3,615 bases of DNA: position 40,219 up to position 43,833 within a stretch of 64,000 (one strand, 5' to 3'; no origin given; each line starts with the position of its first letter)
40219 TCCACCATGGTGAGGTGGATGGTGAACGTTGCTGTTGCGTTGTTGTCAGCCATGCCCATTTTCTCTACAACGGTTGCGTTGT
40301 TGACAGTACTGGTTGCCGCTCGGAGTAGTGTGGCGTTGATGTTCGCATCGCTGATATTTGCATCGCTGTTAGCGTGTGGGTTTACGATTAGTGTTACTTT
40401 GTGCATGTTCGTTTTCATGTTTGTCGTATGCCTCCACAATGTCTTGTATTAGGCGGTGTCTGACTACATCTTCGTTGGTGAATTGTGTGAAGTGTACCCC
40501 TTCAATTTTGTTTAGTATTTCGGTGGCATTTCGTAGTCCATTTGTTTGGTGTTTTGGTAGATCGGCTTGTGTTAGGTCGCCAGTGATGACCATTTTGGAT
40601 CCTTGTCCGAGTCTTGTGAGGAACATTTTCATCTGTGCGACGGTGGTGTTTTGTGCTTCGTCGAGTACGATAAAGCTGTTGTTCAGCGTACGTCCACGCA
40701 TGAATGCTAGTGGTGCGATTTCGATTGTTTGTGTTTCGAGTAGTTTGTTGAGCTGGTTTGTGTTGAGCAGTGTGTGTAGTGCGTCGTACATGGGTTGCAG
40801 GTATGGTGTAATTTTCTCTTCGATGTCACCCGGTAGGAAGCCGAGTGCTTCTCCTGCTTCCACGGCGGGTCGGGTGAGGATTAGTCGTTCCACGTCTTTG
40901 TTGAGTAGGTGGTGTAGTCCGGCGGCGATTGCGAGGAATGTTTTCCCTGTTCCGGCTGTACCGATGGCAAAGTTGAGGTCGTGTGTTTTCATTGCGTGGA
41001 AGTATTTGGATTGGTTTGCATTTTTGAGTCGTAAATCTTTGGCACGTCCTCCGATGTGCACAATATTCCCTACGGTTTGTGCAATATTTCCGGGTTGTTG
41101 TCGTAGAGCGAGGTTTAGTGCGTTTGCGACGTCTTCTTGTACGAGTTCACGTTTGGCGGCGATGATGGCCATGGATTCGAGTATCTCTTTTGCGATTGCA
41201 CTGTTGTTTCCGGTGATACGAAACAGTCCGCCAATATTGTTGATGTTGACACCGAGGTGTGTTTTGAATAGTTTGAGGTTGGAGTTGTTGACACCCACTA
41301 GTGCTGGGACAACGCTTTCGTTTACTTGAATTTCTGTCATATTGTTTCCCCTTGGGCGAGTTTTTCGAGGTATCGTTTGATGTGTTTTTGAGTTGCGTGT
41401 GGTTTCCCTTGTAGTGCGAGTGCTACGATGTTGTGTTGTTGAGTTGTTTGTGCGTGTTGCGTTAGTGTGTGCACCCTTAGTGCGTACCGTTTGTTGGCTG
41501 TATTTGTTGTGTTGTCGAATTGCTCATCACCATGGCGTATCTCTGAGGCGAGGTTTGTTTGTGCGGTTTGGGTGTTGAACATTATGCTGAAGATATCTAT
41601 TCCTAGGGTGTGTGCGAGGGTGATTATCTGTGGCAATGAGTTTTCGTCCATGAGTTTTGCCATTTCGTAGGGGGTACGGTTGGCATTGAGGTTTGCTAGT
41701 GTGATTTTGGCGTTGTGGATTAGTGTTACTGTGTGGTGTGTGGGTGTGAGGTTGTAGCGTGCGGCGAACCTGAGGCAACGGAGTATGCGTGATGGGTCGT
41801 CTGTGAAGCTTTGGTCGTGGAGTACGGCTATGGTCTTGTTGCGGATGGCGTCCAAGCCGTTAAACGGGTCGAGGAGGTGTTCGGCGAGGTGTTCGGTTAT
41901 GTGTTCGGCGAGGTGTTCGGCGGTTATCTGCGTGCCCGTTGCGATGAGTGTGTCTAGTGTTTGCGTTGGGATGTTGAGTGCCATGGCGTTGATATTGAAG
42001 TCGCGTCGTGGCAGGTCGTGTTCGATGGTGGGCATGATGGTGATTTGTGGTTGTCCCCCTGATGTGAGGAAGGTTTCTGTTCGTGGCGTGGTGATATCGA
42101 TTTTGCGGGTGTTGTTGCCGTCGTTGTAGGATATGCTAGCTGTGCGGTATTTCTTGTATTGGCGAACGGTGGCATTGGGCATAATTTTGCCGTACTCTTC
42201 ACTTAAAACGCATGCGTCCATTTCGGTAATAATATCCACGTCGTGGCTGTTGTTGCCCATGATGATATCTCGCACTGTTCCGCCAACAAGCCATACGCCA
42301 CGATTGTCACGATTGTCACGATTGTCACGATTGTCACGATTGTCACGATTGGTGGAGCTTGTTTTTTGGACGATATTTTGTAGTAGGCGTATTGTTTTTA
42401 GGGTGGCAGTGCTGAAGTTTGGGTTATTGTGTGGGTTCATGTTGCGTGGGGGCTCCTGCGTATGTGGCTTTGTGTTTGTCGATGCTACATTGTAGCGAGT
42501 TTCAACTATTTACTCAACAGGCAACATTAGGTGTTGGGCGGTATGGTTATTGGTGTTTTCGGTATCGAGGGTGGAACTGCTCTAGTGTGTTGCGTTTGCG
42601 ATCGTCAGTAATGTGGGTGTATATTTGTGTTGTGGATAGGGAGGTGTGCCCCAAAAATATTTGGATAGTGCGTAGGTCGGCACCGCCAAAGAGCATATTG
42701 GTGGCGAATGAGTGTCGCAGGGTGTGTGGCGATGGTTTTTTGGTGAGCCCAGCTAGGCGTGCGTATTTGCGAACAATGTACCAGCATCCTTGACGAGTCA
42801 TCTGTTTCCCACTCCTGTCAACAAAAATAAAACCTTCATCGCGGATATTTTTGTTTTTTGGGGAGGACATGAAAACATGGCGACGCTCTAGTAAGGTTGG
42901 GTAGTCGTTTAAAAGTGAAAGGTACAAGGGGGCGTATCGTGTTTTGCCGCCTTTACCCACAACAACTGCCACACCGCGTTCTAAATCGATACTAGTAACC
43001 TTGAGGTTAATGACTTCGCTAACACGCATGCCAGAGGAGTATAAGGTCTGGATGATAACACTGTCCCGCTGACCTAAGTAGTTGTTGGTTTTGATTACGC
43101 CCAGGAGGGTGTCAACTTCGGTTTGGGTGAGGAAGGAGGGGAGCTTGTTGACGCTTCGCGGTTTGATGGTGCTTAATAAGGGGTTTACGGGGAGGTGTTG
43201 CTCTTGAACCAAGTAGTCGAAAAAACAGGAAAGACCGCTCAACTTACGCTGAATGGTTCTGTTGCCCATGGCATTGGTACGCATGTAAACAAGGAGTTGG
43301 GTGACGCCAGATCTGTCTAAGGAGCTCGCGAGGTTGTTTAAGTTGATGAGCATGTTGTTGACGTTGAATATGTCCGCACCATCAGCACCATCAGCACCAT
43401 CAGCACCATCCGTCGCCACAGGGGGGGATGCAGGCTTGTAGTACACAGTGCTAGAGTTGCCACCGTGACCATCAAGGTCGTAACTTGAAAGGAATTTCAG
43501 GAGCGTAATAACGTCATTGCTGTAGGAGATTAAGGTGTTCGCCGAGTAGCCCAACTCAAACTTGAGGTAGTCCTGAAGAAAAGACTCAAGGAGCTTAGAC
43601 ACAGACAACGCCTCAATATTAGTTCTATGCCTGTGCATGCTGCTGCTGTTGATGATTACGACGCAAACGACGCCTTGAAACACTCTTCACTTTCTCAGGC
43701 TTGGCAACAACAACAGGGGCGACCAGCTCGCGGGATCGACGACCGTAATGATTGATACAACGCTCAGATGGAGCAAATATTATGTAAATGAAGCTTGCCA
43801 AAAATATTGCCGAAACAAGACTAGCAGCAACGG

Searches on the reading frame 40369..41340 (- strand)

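Call 48: search_protein_families(library=pfam, proteins=[window:40369-41340:-], max_evalue=0.00001)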
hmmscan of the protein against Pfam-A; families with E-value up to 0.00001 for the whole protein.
window:40369-41340:- (323 aa): 3 families
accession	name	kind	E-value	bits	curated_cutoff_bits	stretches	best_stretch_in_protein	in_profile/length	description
PF02562.22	PhoH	-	1.5e-90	302.6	27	1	104-306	3-205/205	PhoH-like protein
PF13604.12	AAA_30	-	9.4e-07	29.2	27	1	107-259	3-128/191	AAA domain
PF13245.12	AAA_19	-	1.8e-06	28.6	25.1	1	119-258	10-128/134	AAA domain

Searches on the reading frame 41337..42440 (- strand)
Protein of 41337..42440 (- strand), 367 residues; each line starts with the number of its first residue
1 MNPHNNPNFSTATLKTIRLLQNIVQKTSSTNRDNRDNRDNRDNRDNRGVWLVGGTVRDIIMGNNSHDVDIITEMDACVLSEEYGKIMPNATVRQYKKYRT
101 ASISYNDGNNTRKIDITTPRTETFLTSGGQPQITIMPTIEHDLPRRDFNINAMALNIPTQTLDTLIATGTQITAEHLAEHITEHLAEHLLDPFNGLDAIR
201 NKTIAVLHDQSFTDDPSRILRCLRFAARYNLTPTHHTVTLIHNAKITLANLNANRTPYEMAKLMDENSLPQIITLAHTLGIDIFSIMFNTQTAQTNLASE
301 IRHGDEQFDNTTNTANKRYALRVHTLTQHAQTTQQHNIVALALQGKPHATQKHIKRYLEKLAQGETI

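Call 48: search_protein_families(library=pfam, proteins=[window:41337-42440:-], max_evalue=0.00001)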
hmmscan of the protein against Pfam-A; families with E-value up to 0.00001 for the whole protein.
window:41337-42440:- (367 aa): 1 family
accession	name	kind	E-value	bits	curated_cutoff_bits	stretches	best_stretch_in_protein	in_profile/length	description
PF01743.26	PolyA_pol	-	1.6e-20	74.2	23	1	49-162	1-110/126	Poly A polymerase head domain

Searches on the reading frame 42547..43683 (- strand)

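Call 48: search_protein_families(library=pfam, proteins=[window:42547-43683:-], max_evalue=0.00001)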
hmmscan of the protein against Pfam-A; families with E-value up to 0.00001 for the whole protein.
window:42547-43683:- (378 aa): 2 families
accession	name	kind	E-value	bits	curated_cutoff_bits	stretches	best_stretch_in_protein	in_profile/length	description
PF00589.27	Phage_integrase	-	6.2e-42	143.7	27.1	1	184-360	2-170/172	Phage integrase family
PF02899.23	Phage_int_SAM_1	-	6.3e-07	30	22.3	0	37-67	5-35/83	Phage integrase, N-terminal SAM-like domain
